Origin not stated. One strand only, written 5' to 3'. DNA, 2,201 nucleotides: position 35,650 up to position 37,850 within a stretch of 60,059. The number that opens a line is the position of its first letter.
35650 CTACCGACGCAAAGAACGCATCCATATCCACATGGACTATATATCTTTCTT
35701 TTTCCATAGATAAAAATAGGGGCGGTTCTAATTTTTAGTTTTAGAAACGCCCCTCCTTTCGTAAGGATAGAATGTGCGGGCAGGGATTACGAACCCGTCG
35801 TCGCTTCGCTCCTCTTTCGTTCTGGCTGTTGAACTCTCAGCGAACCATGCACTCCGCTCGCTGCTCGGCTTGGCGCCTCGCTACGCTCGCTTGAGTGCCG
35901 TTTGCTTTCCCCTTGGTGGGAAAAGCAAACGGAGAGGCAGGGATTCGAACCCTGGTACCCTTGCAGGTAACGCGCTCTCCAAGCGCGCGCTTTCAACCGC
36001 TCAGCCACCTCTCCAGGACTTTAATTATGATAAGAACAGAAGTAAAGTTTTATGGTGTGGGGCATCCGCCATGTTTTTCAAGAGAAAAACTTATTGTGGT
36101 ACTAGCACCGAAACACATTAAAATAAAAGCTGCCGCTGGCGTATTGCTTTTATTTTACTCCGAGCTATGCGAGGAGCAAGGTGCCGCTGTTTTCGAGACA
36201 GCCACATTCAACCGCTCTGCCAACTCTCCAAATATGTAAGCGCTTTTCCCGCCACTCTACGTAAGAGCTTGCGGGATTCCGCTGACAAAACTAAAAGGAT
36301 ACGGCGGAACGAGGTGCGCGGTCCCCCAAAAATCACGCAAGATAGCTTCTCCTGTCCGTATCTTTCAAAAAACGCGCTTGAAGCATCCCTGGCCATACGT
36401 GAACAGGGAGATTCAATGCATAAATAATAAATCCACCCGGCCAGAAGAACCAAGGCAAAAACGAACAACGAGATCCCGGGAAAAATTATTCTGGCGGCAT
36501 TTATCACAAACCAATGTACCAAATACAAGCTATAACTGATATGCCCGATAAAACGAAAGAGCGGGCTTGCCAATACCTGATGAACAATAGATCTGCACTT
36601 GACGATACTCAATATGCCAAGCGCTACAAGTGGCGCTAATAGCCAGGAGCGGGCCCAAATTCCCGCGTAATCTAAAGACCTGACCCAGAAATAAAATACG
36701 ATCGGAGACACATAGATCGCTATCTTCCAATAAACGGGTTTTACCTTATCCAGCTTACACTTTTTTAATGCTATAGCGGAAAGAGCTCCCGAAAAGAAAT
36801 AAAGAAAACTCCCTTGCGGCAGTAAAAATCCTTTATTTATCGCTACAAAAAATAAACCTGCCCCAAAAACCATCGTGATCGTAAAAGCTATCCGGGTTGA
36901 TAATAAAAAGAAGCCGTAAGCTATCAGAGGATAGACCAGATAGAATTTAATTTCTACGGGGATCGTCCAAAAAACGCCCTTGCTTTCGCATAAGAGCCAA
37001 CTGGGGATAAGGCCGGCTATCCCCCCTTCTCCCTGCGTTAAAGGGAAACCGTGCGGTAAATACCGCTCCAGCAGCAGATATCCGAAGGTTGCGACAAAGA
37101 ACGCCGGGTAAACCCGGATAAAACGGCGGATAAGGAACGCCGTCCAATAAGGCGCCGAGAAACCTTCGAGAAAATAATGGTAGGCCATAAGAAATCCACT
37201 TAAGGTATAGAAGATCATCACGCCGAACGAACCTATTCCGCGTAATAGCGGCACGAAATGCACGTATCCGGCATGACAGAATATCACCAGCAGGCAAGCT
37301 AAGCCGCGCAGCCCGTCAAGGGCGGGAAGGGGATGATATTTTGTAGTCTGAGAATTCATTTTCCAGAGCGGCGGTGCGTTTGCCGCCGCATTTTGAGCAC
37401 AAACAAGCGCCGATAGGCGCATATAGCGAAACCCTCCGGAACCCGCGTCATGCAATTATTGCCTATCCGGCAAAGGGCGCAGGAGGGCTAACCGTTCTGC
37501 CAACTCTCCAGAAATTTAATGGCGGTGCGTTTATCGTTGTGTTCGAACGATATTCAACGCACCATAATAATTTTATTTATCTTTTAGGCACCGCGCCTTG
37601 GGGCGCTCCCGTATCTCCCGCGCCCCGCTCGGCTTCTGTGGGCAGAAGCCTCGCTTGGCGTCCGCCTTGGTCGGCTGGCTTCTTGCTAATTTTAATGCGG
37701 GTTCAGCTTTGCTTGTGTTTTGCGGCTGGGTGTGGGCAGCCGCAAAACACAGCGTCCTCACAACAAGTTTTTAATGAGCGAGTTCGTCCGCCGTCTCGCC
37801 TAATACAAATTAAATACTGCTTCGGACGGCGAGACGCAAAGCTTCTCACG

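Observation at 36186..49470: Repeat family the size of tRNA-Ser that starts with a tRNA-Ser 5' half, clustered with tRNA-Ser genes, serS, rtcB and archease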

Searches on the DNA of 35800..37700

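Call 7: search_rna_families(source=window, start=35800, end=37700, threshold=evalue, max_evalue=10, show_alignments=4)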
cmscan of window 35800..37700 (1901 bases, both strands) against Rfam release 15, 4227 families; matches with E-value up to 10: 7.
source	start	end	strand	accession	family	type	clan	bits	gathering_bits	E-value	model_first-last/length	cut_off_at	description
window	35930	36014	-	RF00005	tRNA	Gene; tRNA;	CL00001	58.3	29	1.5e-11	1-71/71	no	tRNA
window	36148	36244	-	RF02223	sX4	Gene; sRNA;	-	24.6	70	0.014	1-167/167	no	Proteobacterial sRNA sX4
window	35930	35972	+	RF04351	Plastid-psbl-rps4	Cis-reg;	-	24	68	0.036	1-53/53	no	Plastid-psbl-rps4 3UTR RNA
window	35835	36025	-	RF02223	sX4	Gene; sRNA;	-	21.7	70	0.069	1-167/167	no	Proteobacterial sRNA sX4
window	35931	35980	-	RF01684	mascRNA-menRNA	Gene;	-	18.7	42.5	1.4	1-56/56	no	MALAT1-associated small cytoplasmic RNA/MEN beta RNA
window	36235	36287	-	RF02026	mir-2833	Gene; miRNA;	-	18.2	65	3.2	11-61/69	no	mir-2833 microRNA precursor family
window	37470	37583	-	RF00081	ArcZ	Gene; sRNA;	-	14.2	66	8.1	1-106/106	no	ArcZ RNA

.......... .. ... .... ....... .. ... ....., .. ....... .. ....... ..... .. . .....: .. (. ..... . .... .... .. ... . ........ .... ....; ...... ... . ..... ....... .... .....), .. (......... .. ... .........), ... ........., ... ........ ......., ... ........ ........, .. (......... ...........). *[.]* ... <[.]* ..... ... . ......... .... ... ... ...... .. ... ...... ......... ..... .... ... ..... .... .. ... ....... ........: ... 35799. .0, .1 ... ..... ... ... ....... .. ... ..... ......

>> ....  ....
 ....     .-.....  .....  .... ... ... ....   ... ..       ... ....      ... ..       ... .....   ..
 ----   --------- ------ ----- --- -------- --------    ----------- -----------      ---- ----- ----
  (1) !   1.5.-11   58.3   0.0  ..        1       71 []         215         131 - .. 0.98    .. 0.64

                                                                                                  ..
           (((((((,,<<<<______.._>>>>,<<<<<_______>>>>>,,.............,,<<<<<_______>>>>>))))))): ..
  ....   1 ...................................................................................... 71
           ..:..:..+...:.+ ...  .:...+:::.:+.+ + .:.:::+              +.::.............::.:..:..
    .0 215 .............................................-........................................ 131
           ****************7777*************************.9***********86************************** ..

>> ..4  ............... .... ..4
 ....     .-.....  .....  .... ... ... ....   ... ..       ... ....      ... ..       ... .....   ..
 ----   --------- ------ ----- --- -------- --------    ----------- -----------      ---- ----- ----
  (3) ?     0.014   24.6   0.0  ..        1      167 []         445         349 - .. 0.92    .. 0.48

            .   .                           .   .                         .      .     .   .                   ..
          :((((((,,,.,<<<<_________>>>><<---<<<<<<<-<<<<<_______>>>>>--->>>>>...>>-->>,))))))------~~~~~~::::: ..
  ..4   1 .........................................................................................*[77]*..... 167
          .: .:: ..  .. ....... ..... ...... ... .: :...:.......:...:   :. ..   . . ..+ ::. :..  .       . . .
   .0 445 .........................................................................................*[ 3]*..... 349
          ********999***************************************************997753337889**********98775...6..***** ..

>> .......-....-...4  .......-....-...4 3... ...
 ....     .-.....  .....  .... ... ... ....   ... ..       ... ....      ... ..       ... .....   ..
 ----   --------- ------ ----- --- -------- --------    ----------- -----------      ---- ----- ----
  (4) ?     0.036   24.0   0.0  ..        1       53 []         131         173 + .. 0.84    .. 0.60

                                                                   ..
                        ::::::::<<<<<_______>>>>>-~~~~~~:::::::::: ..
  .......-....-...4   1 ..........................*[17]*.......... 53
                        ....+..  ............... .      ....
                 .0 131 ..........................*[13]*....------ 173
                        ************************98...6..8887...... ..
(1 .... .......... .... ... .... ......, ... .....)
